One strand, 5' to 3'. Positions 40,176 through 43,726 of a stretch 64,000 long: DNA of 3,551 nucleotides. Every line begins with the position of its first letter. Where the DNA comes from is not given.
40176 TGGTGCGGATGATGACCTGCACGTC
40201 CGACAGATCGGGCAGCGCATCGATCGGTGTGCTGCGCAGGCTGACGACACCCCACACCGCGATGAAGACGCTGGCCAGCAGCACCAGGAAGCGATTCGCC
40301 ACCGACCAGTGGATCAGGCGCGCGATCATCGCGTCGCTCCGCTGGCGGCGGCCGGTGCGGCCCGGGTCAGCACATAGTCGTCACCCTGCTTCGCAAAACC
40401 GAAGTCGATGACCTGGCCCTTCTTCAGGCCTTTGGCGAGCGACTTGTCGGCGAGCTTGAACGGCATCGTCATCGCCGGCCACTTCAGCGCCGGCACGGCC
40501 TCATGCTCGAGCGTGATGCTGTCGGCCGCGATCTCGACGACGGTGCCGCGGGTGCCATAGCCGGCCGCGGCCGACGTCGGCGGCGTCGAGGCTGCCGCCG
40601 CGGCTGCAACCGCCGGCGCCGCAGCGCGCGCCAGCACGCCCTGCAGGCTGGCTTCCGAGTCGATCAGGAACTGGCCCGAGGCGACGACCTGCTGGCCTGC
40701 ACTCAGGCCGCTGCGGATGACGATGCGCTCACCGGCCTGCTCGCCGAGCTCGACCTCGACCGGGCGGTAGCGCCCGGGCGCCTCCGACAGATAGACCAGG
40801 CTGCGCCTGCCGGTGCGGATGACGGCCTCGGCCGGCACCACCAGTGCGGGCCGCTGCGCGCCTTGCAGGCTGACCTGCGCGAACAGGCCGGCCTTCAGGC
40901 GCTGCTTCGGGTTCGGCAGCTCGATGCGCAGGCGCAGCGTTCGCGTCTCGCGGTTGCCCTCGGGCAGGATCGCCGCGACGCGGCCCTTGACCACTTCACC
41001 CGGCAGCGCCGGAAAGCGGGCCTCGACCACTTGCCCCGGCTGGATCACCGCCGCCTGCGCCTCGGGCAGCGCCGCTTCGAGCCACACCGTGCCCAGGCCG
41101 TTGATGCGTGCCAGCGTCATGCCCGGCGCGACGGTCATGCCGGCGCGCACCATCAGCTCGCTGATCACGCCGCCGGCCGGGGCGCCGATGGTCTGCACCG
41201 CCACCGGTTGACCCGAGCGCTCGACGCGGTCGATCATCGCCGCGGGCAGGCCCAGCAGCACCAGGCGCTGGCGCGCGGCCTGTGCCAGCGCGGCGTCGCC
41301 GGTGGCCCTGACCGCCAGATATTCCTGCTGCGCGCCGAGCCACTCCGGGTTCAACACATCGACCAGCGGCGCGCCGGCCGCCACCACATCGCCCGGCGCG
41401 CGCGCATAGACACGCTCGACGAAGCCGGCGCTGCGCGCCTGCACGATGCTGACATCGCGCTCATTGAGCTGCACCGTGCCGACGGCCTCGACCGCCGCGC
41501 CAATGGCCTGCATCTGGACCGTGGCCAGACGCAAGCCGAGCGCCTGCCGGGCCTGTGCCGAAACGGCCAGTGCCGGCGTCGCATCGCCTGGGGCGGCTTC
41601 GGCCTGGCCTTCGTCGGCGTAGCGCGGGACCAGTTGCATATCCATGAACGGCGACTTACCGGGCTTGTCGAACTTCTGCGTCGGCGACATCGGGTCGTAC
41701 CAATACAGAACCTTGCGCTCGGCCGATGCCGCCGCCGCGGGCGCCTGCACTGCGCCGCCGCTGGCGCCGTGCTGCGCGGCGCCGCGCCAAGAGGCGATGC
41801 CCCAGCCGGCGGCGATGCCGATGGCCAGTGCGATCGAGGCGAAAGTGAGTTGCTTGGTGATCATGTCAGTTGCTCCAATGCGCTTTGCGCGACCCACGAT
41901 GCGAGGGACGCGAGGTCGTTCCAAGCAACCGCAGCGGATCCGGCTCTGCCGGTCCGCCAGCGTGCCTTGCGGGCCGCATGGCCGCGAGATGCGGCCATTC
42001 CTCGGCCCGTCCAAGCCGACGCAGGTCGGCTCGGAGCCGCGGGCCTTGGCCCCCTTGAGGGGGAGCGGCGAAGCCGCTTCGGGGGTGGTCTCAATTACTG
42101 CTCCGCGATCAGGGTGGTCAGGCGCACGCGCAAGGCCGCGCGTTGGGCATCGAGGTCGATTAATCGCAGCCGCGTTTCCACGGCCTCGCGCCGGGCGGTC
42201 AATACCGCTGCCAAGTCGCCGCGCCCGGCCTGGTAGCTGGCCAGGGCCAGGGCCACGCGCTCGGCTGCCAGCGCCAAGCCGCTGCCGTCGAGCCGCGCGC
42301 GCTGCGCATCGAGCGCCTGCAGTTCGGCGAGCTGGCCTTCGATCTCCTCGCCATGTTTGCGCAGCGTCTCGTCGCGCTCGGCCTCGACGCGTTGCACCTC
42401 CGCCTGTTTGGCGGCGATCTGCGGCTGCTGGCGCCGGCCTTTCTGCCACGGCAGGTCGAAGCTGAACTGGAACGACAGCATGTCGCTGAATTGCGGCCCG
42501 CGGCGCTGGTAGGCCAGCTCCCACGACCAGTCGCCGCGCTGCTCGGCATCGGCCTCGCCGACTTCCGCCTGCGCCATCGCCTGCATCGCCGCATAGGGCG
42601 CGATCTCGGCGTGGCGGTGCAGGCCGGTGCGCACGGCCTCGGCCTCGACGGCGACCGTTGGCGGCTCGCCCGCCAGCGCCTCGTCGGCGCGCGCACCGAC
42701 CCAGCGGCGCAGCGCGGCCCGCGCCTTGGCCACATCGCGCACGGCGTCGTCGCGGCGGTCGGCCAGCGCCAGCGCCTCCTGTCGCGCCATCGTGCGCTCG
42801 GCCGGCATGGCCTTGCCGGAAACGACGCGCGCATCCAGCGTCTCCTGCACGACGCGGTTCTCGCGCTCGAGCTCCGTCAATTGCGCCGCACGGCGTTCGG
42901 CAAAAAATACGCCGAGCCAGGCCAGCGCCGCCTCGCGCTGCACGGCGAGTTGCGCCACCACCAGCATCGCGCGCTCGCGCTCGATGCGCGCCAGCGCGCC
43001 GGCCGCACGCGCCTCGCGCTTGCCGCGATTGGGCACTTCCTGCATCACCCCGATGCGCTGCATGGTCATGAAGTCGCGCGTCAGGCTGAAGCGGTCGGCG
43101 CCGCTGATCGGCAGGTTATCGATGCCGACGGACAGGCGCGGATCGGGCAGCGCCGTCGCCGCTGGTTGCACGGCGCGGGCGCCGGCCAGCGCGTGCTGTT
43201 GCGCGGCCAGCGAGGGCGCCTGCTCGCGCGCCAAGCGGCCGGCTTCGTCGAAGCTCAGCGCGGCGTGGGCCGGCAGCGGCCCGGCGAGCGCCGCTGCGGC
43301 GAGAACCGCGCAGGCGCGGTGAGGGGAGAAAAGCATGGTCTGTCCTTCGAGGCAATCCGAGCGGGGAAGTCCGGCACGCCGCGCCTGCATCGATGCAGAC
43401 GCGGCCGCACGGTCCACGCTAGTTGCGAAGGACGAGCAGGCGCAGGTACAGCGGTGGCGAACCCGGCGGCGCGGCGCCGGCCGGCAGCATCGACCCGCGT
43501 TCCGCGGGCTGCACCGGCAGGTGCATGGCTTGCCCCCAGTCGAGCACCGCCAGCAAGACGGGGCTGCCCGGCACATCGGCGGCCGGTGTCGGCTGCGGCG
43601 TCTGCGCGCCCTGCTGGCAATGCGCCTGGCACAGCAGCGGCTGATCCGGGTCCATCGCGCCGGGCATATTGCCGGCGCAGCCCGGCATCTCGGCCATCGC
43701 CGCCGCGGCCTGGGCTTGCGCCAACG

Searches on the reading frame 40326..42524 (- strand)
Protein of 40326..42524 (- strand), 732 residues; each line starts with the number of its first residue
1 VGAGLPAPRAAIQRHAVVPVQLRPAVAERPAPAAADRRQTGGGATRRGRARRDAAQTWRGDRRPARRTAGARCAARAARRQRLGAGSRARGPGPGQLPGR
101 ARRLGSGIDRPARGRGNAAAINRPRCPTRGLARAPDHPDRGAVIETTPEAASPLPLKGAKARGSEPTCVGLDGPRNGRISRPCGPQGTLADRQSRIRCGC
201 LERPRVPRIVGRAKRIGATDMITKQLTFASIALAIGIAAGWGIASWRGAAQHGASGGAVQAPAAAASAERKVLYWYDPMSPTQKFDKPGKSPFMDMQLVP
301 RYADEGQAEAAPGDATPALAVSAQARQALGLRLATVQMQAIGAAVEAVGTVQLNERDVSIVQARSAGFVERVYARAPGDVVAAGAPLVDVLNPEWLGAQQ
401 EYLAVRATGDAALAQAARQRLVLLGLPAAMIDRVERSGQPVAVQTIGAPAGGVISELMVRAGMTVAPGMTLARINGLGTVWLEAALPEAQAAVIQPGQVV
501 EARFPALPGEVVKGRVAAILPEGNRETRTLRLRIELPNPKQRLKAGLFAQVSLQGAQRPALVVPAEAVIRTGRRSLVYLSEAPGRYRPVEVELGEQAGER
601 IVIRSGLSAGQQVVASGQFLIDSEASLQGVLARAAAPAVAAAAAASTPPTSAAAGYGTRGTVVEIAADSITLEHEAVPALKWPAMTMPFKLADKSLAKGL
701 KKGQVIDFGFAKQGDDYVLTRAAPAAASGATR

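Call 10: search_protein_families(library=pfam, proteins=[window:40326-42524:-])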
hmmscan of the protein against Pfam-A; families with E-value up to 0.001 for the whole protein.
window:40326-42524:- (732 aa): 5 families
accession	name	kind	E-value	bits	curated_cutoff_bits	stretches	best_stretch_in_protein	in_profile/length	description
PF16576.10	HlyD_D23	-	2.7e-69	233.1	30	1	343-549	4-214/214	Barrel-sandwich domain of CusB or HlyD membrane-fusion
PF11604.15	CusF_Ec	-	1.6e-21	76.3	27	1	657-722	3-70/72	Copper binding periplasmic protein CusF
PF13437.12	HlyD_3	-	1.8e-17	64.4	22.2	1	445-546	1-106/106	HlyD family secretion protein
PF16572.11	HlyD_D4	-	5.5e-17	61.8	26.4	1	387-438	1-53/55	Long alpha hairpin domain of cation efflux system protein, CusB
PF19335.5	HMBD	-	1.9e-09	37.7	23.6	1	274-300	1-27/28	Heavy metal binding domain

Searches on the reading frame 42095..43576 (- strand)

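Call 10: search_protein_families(library=pfam, proteins=[window:42095-43576:-])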
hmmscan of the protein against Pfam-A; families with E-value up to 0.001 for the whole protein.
window:42095-43576:- (493 aa): 1 family
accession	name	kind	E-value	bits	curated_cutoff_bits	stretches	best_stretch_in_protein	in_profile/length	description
PF02321.23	OEP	-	1.4e-28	100.4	22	2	313-490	3-186/187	Outer membrane efflux protein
